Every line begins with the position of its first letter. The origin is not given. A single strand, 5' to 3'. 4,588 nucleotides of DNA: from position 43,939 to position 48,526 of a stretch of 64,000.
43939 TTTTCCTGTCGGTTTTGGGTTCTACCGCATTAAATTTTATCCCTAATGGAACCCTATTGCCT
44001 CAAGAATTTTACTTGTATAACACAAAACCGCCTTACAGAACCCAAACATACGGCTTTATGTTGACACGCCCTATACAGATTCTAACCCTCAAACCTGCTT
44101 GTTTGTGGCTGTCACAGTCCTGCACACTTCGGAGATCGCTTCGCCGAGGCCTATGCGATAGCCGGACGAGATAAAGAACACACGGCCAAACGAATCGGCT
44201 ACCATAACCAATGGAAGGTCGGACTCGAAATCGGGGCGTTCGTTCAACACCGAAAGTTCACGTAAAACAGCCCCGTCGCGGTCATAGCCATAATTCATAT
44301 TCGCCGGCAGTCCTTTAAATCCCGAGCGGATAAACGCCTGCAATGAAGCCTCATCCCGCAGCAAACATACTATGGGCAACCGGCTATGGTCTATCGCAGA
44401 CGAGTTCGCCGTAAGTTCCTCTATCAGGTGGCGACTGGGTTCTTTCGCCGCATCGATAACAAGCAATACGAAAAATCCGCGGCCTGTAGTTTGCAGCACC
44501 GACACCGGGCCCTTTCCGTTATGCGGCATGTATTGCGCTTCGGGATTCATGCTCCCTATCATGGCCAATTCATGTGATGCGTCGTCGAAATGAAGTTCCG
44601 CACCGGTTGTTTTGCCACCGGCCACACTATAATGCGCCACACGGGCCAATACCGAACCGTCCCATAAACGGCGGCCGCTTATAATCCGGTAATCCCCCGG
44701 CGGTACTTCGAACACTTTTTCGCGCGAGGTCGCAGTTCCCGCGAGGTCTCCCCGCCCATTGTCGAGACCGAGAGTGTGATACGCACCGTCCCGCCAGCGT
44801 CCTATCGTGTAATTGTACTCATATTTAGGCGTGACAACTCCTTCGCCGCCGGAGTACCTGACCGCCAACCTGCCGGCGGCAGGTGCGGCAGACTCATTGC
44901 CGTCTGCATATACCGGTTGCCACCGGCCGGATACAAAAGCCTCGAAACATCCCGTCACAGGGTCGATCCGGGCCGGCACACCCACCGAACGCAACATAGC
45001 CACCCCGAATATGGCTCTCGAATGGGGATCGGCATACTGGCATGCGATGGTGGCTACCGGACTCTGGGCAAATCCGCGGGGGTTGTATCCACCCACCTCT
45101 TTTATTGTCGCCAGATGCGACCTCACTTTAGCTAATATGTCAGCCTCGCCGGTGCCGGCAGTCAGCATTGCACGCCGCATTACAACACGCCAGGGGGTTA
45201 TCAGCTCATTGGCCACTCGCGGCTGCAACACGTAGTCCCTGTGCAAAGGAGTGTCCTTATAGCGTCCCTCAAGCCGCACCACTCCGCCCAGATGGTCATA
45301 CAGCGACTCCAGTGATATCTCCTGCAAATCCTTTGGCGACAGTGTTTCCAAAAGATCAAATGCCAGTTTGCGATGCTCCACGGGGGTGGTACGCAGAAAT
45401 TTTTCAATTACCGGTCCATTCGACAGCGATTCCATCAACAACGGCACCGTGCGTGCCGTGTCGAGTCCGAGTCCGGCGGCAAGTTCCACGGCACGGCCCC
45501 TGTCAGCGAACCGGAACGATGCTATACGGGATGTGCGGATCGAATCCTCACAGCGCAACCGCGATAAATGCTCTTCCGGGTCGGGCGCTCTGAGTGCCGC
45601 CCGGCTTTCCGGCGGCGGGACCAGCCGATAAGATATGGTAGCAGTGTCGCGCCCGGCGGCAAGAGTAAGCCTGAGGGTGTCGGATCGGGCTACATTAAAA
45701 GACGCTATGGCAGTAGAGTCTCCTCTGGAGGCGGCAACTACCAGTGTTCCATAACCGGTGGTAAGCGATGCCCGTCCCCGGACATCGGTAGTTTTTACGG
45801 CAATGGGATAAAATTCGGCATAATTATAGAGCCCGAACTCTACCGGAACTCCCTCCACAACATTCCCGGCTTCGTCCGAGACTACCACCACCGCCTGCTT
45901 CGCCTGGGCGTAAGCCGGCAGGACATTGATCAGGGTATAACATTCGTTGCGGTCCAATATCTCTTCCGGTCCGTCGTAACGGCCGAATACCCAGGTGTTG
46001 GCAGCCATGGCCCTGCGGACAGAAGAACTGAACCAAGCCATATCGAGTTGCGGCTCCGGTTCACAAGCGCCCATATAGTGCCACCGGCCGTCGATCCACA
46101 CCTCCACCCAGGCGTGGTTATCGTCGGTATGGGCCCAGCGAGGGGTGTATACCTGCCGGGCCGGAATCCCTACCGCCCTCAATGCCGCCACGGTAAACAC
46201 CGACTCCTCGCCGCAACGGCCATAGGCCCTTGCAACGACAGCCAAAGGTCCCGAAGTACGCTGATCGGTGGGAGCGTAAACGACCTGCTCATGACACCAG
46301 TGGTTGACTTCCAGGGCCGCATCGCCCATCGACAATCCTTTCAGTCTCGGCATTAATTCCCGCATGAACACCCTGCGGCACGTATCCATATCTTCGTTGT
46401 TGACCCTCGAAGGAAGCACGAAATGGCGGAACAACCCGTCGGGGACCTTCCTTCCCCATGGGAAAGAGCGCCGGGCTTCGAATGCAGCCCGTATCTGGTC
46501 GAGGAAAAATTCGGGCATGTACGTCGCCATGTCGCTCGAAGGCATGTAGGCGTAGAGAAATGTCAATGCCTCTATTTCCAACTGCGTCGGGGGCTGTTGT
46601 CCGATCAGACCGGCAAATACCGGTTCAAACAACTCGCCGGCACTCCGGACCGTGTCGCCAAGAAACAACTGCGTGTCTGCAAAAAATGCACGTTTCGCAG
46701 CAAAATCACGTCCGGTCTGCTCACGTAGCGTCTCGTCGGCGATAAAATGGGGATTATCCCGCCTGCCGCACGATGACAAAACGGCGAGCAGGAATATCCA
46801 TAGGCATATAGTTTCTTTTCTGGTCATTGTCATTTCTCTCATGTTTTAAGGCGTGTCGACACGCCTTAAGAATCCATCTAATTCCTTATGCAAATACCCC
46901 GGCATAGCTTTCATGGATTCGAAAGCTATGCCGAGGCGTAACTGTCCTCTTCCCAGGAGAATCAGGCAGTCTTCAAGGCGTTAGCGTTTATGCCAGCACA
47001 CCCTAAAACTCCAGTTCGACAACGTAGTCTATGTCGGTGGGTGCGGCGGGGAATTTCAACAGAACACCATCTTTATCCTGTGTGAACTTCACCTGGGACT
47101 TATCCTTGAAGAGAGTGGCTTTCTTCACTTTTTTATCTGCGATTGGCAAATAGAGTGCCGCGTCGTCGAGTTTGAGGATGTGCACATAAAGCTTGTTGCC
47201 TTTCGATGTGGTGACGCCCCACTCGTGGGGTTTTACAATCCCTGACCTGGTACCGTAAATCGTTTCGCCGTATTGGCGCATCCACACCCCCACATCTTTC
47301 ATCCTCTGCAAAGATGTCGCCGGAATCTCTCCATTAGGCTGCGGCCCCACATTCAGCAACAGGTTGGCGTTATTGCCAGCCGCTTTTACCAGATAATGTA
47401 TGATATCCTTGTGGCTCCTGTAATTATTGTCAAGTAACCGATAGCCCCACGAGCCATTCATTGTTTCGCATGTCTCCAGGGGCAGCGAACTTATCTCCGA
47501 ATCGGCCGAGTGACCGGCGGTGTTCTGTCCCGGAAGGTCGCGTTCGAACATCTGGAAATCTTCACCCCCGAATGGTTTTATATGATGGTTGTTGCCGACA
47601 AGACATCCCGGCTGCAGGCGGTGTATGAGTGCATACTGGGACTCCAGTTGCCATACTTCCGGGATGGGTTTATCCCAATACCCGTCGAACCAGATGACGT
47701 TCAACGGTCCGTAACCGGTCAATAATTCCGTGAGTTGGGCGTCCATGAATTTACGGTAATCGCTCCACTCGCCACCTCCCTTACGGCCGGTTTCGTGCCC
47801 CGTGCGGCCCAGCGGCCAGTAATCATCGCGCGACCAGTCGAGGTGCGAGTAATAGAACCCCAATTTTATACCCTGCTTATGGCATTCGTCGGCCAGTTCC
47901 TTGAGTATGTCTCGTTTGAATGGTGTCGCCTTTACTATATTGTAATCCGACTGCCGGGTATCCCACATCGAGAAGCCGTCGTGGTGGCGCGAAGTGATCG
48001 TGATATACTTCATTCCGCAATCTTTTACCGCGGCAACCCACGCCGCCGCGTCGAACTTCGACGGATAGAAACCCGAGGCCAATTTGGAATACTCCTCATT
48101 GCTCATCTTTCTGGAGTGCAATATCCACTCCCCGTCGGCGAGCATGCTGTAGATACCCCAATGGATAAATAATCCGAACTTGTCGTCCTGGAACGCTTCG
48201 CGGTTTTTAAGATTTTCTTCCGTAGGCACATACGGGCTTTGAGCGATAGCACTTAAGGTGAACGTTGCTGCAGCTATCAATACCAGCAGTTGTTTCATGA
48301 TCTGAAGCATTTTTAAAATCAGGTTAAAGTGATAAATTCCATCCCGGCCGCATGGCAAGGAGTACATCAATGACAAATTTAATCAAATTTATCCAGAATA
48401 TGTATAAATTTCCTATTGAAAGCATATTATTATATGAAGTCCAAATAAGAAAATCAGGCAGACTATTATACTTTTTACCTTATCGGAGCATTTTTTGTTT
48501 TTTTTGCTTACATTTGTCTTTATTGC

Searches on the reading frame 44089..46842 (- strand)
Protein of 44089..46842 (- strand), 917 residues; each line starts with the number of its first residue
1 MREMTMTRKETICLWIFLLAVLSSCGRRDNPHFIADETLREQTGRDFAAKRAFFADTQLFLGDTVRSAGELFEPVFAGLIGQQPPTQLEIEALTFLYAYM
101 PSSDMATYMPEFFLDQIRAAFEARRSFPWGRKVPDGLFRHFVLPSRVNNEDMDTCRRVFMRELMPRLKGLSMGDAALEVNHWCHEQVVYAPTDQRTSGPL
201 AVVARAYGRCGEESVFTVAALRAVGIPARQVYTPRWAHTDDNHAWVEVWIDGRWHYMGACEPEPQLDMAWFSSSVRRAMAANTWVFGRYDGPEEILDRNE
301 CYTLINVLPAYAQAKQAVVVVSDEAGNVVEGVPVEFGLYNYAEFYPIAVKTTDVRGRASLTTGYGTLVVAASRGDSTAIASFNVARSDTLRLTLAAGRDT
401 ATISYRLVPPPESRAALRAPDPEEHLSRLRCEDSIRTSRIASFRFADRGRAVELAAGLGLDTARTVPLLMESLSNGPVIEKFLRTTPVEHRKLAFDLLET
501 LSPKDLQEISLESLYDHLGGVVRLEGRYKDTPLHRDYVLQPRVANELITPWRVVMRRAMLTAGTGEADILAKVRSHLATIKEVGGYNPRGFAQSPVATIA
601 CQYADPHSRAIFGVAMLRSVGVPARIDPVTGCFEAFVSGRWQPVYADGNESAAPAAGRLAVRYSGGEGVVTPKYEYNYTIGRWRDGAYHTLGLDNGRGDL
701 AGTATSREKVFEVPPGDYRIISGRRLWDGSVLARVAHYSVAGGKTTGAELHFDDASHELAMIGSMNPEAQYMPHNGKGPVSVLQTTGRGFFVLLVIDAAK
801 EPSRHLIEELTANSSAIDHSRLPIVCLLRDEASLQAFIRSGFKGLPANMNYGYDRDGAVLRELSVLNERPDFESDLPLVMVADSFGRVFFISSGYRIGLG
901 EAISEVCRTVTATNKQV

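Call 52: search_protein_families(library=pfam, proteins=[window:44089-46842:-], max_evalue=0.00001)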
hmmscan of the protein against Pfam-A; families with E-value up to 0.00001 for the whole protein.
window:44089-46842:- (917 aa): 1 family
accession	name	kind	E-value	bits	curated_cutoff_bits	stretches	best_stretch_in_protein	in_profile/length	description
PF01841.26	Transglut_core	-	1.4e-21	77.2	23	1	173-257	15-106/108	Transglutaminase-like superfamily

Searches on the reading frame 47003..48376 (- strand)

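Call 52: search_protein_families(library=pfam, proteins=[window:47003-48376:-], max_evalue=0.00001)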
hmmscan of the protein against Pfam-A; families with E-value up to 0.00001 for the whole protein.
window:47003-48376:- (457 aa): 2 families
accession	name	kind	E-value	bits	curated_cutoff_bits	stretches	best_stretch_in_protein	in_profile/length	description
PF01120.23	Alpha_L_fucos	-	3.5e-107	359.2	25.2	1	41-371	6-345/345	Alpha-L-fucosidase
PF14871.12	GHL6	-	6.3e-06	26.9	35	0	109-183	1-70/132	Hypothetical glycosyl hydrolase 6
